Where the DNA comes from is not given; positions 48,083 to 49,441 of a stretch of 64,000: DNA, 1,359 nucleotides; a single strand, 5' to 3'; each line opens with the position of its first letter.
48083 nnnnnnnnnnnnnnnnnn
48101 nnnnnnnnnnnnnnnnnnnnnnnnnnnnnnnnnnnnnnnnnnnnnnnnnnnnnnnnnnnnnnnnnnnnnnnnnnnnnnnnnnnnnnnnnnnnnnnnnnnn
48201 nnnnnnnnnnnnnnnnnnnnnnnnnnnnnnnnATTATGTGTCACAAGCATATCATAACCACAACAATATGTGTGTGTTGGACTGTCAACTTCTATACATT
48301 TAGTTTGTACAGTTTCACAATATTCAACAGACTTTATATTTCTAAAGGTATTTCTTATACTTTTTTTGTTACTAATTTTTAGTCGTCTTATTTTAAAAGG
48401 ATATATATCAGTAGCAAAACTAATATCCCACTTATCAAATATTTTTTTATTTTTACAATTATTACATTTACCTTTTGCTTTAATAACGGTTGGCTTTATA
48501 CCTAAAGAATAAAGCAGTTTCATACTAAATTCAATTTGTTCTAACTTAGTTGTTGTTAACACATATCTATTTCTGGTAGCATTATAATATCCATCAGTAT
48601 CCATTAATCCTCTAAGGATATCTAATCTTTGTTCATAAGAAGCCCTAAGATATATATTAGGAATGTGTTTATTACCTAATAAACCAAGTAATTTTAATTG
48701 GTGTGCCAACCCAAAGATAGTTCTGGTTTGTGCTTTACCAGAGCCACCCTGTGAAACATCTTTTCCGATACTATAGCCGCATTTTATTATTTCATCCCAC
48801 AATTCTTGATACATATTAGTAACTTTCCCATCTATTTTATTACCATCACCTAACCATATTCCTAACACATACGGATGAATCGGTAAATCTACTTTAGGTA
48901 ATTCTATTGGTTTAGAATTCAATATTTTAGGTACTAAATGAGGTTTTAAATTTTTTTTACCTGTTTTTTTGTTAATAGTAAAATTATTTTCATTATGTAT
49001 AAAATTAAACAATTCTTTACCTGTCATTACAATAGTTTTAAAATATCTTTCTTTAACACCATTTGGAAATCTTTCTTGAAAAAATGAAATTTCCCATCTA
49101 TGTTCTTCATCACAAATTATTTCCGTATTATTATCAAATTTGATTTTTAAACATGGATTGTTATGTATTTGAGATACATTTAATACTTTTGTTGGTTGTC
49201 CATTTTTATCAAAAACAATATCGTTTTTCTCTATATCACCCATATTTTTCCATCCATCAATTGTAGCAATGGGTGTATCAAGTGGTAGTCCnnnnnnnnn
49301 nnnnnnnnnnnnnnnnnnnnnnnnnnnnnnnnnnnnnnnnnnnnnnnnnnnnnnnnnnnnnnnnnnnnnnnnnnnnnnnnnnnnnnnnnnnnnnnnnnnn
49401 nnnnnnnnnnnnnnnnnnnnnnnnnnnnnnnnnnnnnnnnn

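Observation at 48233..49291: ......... intein with class-3 (WCT) hallmarks and Gly at position 1, inserted after the catalytic Lys of a PD-(D/E)XK nuclease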

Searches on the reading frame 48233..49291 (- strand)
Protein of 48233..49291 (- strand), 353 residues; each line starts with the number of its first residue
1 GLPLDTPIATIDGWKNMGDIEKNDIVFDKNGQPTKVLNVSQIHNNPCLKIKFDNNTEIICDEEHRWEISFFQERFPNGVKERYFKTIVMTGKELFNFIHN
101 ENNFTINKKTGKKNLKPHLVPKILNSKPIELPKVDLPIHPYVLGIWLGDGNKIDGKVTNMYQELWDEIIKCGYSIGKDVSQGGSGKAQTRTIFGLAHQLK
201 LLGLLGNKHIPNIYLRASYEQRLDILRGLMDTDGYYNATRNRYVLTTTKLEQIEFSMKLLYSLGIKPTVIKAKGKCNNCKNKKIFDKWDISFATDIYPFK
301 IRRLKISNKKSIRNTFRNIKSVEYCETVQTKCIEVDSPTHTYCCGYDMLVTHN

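Call 4: search_solved_structures(query=window:48233-49291:-, max_evalue=1, show_alignments=3)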
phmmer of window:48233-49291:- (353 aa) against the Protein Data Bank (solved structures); distinct sequences matched with E-value up to 1: 10.
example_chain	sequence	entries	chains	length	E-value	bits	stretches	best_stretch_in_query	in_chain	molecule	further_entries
6bs8_A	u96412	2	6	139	1.1e-15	60.7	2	2-68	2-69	Replicative DNA helicase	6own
6rix_A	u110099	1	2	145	5.7e-15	58.3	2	2-69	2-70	Replicative DNA helicase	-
6riy_A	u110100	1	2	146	2.6e-14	56.2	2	2-69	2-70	Replicative DNA helicase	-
6riz_A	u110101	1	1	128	6.2e-07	31.9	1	2-82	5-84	gp41-1 intein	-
6qaz_A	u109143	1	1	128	1.8e-05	27.1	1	2-82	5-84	cyanophage-like gp41-1 intein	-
1dfa_A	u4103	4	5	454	0.15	14.1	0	206-270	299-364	PI-SCEI ENDONUCLEASE | ENDONUCLEASE PI-SCEI | PI-SCEI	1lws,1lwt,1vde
1um2_A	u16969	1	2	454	0.16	14.1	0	206-270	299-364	ENDONUCLEASE PI-SCEI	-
1ef0_A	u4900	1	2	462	0.17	14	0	206-270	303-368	PI-SCEI ENDONUCLEASE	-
1jva_A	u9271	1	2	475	0.19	13.9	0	206-270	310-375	VMA1-DERIVED HOMING ENDONUCLEASE X10SSS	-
8adn_C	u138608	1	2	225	0.64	12.1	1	238-345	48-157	Proteasome subunit alpha type-4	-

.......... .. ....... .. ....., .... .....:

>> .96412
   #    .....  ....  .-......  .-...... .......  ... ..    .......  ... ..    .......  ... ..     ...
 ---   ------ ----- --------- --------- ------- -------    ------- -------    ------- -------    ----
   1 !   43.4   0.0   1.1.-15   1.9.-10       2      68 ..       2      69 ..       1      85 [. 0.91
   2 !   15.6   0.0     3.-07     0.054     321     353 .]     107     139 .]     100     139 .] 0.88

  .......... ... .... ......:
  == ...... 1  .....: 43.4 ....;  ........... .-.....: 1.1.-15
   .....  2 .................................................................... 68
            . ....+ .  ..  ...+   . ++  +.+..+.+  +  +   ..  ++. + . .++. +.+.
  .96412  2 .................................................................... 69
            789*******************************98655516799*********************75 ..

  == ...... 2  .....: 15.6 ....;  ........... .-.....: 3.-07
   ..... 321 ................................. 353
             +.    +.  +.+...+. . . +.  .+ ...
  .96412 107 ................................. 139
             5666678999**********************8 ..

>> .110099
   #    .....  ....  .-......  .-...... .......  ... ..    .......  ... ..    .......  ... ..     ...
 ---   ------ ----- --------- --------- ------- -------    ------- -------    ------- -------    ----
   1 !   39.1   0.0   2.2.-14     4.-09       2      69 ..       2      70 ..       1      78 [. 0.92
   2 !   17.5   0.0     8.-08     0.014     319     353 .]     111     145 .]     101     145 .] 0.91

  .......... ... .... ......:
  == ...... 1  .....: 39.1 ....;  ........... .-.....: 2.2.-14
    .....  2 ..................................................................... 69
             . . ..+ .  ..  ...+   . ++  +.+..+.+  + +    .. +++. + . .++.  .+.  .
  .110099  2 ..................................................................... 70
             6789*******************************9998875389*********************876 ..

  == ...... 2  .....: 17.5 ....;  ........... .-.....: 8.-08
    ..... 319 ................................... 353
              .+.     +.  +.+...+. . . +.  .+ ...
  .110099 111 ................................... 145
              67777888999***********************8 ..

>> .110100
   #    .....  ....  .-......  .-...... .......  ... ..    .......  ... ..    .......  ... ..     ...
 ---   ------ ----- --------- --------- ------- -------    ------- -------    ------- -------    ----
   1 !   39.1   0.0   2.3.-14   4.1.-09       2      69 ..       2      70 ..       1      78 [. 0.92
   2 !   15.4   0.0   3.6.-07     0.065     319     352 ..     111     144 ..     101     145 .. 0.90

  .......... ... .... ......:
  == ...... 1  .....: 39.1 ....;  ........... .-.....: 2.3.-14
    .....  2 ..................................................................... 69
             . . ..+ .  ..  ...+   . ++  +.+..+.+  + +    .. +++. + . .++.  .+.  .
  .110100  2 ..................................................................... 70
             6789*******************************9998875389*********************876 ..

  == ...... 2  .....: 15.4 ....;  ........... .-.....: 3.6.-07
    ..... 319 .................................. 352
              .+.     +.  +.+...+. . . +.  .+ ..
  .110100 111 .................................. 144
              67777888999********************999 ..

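Call 8: search_protein_families(library=pfam, proteins=[window:48233-49291:-], max_evalue=10)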
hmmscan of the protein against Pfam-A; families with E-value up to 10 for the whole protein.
window:48233-49291:- (353 aa): 1 family
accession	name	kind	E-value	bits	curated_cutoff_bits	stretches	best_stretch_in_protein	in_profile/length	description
PF14528.11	LAGLIDADG_3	-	4e-08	33.8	22.5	1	221-319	2-81/82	LAGLIDADG-like domain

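Call 9: search_protein_families(library=phrogs, proteins=[window:48233-49291:-], max_evalue=0.01)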
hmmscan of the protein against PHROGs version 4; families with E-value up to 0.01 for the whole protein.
window:48233-49291:- (353 aa): 5 families
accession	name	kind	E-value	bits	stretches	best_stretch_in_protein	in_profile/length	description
phrog_15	-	head and packaging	5.4e-26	92.2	1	2-245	80-317/1330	terminase large subunit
phrog_36964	-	head and packaging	1.6e-25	90.3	1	5-353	96-434/890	terminase large subunit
phrog_19299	-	head and packaging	7.3e-17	62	1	4-353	35-385/702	terminase large subunit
phrog_50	-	DNA, RNA and nucleotide metabolism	2.4e-05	24.6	1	3-119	90-206/570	DnaC-like helicase loader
phrog_510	-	DNA, RNA and nucleotide metabolism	6e-05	22.9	1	14-258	421-649/667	DNA primase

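Call 11: find_homologous_proteins(query=window:48233-49291:-)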
Query window:48233-49291:- (353 aa): 596 proteins with E <= 0.001 among 1966 candidates; the best 120 are listed.
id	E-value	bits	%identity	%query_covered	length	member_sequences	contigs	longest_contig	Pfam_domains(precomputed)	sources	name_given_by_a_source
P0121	4.0e-148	511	65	100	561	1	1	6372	PF14528.12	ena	-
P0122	1.3e-147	510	65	100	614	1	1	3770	PF14528.12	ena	-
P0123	4.5e-125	435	57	100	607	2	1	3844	-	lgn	-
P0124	1.1e-115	405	54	100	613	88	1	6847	-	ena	-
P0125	6.6e-113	395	57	100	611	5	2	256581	-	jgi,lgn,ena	jgi:hypothetical protein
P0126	3.8e-112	393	54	100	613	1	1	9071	-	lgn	-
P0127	1.1e-111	391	53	100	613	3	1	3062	-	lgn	-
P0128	3.4e-111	390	54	100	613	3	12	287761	-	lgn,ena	-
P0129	2.4e-110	387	53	100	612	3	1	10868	-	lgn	-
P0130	6.0e-110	386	52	100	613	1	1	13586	-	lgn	-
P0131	9.5e-110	385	53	100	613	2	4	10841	-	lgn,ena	-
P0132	2.3e-108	380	52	100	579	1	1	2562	-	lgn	-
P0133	2.4e-105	371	52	100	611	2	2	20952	PF14528.12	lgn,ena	-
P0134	2.8e-104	367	53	100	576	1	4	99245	-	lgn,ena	-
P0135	3.5e-104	367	53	100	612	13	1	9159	PF05204.20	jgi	jgi:hypothetical protein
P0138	1.4e-100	355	52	100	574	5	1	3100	PF14528.12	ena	-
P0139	1.7e-100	355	53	100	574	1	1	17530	PF14528.12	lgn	-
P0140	5.7e-100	353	51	100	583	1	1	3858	PF14528.12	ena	-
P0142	5.7e-99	350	49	100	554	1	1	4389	PF14528.12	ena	-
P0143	1.1e-98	349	50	100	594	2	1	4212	PF14528.12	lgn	-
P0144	2.8e-98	347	50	100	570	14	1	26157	PF14528.12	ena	-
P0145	5.9e-98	346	49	100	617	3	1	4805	PF14528.12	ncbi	-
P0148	1.2e-97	345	52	100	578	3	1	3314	PF14528.12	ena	-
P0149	2.6e-97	344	52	100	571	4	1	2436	PF14528.12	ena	-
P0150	8.5e-97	342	49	100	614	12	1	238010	-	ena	-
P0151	2.2e-96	341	49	100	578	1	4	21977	PF14528.12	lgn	-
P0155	1.2e-95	339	52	100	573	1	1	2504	PF14528.12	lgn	-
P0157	2.5e-95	338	50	100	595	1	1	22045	PF14528.12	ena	-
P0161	1.6e-94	335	51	100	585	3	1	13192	PF14528.12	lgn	-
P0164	2.4e-94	334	49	100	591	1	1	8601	PF14528.12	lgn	-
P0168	7.1e-94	333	50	100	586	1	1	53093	PF14528.12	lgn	-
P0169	7.5e-94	333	51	100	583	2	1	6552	PF14528.12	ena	-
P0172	2.5e-93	331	50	100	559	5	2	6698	PF14528.12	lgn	-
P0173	2.6e-93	331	50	100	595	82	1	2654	PF14528.12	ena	-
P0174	2.8e-93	331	49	100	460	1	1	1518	PF14528.12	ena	-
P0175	3.6e-93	330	50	100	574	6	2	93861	PF14528.12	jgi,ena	-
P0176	4.3e-93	330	50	100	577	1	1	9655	PF14528.12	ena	-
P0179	8.5e-93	329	49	100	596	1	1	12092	PF14528.12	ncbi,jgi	jgi:hypothetical protein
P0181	3.1e-92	327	49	100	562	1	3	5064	PF14528.12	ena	-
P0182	3.3e-92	327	50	100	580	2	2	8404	PF14528.12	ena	-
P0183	3.4e-92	327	49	100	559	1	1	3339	PF14528.12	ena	-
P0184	4.0e-92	327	50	100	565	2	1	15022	PF14528.12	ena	-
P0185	4.1e-92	327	50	100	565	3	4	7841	PF14528.12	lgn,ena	-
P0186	5.1e-92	327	50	100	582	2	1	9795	PF14528.12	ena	-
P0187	5.6e-92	327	48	100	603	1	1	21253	PF12705.14,PF14528.12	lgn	-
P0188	6.2e-92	326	49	100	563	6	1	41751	PF14528.12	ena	-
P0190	7.7e-92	326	50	100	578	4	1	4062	PF14528.12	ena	-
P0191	8.6e-92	326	49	100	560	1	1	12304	PF14528.12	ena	-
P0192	1.0e-91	326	49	100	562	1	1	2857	PF14528.12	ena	-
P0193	1.1e-91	326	48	100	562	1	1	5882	PF14528.12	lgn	-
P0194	1.4e-91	325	48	100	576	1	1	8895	PF14528.12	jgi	jgi:hypothetical protein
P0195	1.4e-91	325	51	100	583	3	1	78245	PF14528.12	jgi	jgi:hypothetical protein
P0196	2.2e-91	325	49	100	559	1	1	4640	PF14528.12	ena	-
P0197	2.2e-91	325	49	100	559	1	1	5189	PF14528.12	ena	-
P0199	3.7e-91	324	48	100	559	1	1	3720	PF14528.12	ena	-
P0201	5.1e-91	323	47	100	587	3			PF14528.12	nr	nr:MAG TPA: Exonuclease V [Caudoviricetes sp.]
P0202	7.7e-91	323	49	100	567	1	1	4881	PF14528.12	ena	-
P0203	7.8e-91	323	48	100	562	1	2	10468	PF14528.12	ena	-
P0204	8.1e-91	323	49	100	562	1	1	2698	PF14528.12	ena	-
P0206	9.2e-91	323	48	100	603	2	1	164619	PF14528.12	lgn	-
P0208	1.0e-90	322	49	100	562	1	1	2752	PF14528.12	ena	-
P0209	1.1e-90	322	49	100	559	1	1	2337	PF14528.12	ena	-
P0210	1.3e-90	322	48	100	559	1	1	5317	PF14528.12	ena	-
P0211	1.4e-90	322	48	100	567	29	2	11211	PF14528.12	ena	-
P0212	1.6e-90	322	48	100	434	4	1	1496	PF14528.12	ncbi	-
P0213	1.7e-90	322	50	100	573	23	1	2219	PF14528.12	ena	-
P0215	5.9e-90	320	48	100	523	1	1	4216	PF14528.12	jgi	jgi:hypothetical protein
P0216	1.0e-89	319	49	100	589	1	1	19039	PF14528.12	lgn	-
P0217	1.6e-89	319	49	100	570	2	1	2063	PF05204.20,PF14528.12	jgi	jgi:hypothetical protein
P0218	1.7e-89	318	48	100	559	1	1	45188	PF14528.12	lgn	-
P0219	1.8e-89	318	48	100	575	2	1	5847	PF14528.12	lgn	-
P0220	1.9e-89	318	46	100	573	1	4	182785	PF14528.12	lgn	-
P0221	2.0e-89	318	47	100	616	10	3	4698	PF05204.20,PF14528.12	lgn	-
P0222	2.2e-89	318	47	100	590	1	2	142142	PF14528.12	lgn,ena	-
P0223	2.7e-89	318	49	100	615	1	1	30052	PF14528.12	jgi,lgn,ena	-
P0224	4.7e-89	317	49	100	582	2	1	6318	PF14528.12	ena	-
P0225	4.7e-89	317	48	100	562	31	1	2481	PF14528.12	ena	-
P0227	6.4e-89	317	48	100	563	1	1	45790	PF14528.12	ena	-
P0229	9.2e-89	316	46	100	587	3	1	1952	PF14528.12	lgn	-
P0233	2.6e-88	315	47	100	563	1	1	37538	PF14528.12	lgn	-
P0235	1.1e-87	312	47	100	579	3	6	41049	PF14528.12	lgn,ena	-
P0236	1.5e-87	312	47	100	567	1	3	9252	PF14528.12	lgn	-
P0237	1.8e-87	312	47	100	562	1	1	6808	PF14528.12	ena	-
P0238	2.0e-87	312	48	100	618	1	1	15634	PF05204.20,PF14528.12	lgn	-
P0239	2.0e-87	312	45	100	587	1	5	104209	PF14528.12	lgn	-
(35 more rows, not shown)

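Call 19: search_dna_similar(query=window:48233-49291:-, collection=phages, mode=protein, max_rows=40, max_evalue=0.00001)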
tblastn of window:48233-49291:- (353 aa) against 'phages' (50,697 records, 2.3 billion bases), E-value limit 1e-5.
Records with a match: 525; places in all: 535; records where one place covers at least 80% of the query: 464.
Best place of each record, by identity: <60% 525.
By first word of the organism name: Mycobacterium 299; Vibrio 58; Salmonella 39; Klebsiella 18; Escherichia 17; Gordonia 13; Pseudomonas 12; Bacteroides 8; Aeromonas 8; Lactococcus 7; and 27 more.
By host as written in the record: Mycobacterium smegmatis mc2 155 229; - 54; Mycobacterium smegmatis mc#155 34; Mycobacterium smegmatis mc2155 11; Gordonia terrae 3612 11; Salmonella enterica subsp. enterica serovar Enteritidis 11; Mycobacterium sp. 9; Salmonella enterica 9; and 89 more.
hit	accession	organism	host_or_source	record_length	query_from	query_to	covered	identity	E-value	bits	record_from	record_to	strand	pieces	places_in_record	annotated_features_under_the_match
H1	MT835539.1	Bacteriophage sp.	human fecal samples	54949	1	353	100%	46.9%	1e-81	276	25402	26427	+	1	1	record has no annotation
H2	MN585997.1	Mycobacterium phage Traft412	Mycobacterium smegmatis mc2 155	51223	1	353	100%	37.0%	2e-48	180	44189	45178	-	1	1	72: Cas4 family exonuclease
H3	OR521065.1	Mycobacterium phage Dexes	Mycobacterium smegmatis mc2 155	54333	1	353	100%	37.0%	2e-48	180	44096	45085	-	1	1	69: Cas4 exonuclease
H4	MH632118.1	Mycobacterium phage Zeeculate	Mycobacterium smegmatis mc2 155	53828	1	353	100%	37.0%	2e-48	180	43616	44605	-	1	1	67: RecB-like exonuclease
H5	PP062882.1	Mycobacterium phage DiMaria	Mycobacterium smegmatis mc^2 155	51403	1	353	100%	37.0%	3e-48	180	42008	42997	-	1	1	RecB-like exonuclease/helicase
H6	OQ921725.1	Streptomyces phage Frankenweenie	Streptomyces scabiei RL-34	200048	1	353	100%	34.8%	3e-56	203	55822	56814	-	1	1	79: exonuclease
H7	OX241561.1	Vibrio phage 489E54-1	Seawater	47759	1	353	100%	34.4%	4e-41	159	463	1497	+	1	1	putative terminase large subunit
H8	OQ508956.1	Alishewanella phage vB_AspM_Slicko01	Alishewanella sp. SMS8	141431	1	353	100%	32.8%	1e-31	131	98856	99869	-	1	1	HNH endonuclease domain protein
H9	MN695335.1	Synechococcus phage B23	Synechoccus sp.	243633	1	353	100%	32.1%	9e-33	135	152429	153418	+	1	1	terminase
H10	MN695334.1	Synechococcus phage B3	Synechoccus sp.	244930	1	353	100%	32.1%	9e-33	135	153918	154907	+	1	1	terminase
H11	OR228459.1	Klebsiella phage fENko-Kae01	Klebsiella aerogenes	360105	1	353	100%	31.8%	8e-36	144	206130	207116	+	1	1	hypothetical protein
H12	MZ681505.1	Mycobacterium phage Tarkin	Mycobacterium smegmatis mc2 155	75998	1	353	100%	31.2%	1e-35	143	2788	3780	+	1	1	10: terminase large subunit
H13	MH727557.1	Mycobacterium phage Paperbeatsrock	Mycobacterium smegmatis mc2155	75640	1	353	100%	31.2%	1e-35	143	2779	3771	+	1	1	10: terminase large subunit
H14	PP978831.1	Mycobacterium phage StellaBean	Mycobacterium smegmatis mc#155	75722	1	353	100%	31.2%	1e-35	143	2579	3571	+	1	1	9: terminase large subunit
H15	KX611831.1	Mycobacterium phage Pharsalus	Mycobacterium smegmatis mc2 155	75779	1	353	100%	31.2%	1e-35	143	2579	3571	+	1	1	terminase large subunit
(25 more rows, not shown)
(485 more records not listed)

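Call 21: get_annotated_region(hit=H2, flank=1500)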
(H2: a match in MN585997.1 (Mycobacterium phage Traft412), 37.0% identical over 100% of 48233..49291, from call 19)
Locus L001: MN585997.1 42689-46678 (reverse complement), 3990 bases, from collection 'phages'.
description: Mycobacterium phage Traft412, complete genome.
organism: Mycobacterium phage Traft412 (NCBI taxid 2656611)
taxonomy: Viruses; Duplodnaviria; Heunggongvirae; Uroviricota; Caudoviricetes; Fromanvirus
host: Mycobacterium smegmatis mc2 155; source: soil; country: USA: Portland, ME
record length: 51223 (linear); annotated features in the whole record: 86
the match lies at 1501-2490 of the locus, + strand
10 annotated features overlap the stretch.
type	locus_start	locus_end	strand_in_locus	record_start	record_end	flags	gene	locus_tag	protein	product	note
CDS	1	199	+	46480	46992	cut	75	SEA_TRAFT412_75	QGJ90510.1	immunity repressor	-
CDS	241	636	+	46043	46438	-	74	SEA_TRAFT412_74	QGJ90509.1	hypothetical protein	-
CDS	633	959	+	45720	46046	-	73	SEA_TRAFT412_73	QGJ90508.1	membrane protein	-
CDS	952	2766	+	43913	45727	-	72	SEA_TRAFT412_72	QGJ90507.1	Cas4 family exonuclease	-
CDS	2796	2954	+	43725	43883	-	71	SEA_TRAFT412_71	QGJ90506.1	hypothetical protein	-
CDS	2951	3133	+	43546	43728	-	70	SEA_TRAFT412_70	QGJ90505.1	helix-turn-helix DNA binding domain protein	-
CDS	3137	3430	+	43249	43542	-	69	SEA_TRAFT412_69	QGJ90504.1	helix-turn-helix DNA binding domain protein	-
CDS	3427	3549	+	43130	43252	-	68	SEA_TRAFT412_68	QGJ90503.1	hypothetical protein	-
CDS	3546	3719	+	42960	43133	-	67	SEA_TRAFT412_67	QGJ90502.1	hypothetical protein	-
CDS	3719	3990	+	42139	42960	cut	66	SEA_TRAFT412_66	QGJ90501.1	DnaB-like dsDNA helicase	-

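Call 22: get_annotated_region(hit=H6, flank=1500)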
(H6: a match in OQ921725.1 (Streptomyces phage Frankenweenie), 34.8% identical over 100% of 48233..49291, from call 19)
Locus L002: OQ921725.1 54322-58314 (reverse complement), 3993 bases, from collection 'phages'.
description: Streptomyces phage Frankenweenie, complete genome.
organism: Streptomyces phage Frankenweenie (NCBI taxid 2969429)
taxonomy: Viruses; Duplodnaviria; Heunggongvirae; Uroviricota; Caudoviricetes
host: Streptomyces scabiei RL-34; source: soil; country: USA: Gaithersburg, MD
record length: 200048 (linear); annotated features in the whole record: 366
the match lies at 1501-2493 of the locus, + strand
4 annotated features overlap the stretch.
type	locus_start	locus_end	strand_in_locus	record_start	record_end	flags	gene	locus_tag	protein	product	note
CDS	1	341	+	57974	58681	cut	81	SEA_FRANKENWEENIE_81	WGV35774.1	hypothetical protein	-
CDS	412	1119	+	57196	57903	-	80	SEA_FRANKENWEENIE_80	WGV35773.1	glycosyltransferase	-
CDS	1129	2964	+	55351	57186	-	79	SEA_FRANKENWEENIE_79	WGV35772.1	exonuclease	Cas4 exonuclease and intron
CDS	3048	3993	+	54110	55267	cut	78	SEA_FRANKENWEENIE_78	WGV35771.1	hypothetical protein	-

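Call 23: get_annotated_region(hit=H1, flank=1500)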
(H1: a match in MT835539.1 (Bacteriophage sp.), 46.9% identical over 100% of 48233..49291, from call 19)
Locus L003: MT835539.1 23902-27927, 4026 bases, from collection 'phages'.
description: UNVERIFIED: Bacteriophage sp. clone scaffold_125 genomic sequence.
organism: Bacteriophage sp. (NCBI taxid 38018)
taxonomy: Viruses
host: -; source: human fecal samples; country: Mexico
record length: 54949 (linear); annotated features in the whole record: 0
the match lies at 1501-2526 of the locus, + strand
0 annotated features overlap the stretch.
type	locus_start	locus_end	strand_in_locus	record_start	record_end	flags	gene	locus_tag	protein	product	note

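Call 46: get_annotated_region(hit=H7, flank=600)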
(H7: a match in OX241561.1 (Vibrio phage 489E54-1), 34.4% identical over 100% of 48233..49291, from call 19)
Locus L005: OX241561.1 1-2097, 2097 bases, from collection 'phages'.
description: Vibrio phage 489E54-1 genome assembly, chromosome: VP115E34_1.
organism: Vibrio phage 489E54-1 (NCBI taxid 2963206)
taxonomy: Viruses; Duplodnaviria; Heunggongvirae; Uroviricota; Caudoviricetes
host: -; source: Seawater; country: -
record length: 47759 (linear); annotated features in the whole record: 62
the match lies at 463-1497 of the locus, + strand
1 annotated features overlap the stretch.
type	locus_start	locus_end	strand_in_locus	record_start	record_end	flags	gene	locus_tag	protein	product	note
CDS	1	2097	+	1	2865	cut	-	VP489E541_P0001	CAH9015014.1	putative terminase large subunit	-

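Call 47: get_annotated_region(hit=H9, flank=600)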
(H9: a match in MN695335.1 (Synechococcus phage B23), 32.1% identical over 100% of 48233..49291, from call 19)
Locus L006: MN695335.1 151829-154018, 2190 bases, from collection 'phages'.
description: Synechococcus phage B23, complete genome.
organism: Synechococcus phage B23 (NCBI taxid 2674977)
taxonomy: Viruses; Duplodnaviria; Heunggongvirae; Uroviricota; Caudoviricetes; Kyanoviridae
host: Synechoccus sp.; source: -; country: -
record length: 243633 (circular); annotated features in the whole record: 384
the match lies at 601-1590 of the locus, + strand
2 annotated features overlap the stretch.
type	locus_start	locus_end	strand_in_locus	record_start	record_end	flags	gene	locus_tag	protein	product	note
CDS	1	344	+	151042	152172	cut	-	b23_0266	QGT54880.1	hypothetical protein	gp266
CDS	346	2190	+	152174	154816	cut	-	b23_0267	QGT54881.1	terminase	gp267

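Call 48: get_annotated_region(hit=H11, flank=600)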
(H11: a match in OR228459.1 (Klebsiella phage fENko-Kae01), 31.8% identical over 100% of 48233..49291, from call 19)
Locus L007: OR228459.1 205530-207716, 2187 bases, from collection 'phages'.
description: Klebsiella phage fENko-Kae01, complete genome.
organism: Klebsiella phage fENko-Kae01 (NCBI taxid 3075109)
taxonomy: Viruses; Duplodnaviria; Heunggongvirae; Uroviricota; Caudoviricetes
host: Klebsiella aerogenes; source: -; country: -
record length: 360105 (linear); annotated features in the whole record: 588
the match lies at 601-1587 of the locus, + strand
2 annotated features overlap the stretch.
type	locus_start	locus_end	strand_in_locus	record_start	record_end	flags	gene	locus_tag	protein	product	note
CDS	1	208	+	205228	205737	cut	-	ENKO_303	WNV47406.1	hypothetical protein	-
CDS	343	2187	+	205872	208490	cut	-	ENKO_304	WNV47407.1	hypothetical protein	-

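Call 49: get_annotated_region(hit=H12, flank=600)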
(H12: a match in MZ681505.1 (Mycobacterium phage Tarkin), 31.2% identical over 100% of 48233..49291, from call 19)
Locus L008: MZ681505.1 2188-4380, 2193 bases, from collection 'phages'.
description: Mycobacterium phage Tarkin, complete genome.
organism: Mycobacterium phage Tarkin (NCBI taxid 2873522)
taxonomy: Viruses; Duplodnaviria; Heunggongvirae; Uroviricota; Caudoviricetes; Kostyavirus
host: Mycobacterium smegmatis mc2 155; source: soil; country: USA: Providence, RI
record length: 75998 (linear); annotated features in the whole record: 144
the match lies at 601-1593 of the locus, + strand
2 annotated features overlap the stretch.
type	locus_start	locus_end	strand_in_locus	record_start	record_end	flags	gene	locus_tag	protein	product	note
CDS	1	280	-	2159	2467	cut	9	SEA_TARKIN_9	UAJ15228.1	hypothetical protein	-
CDS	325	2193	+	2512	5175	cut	10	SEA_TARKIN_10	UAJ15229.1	terminase large subunit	-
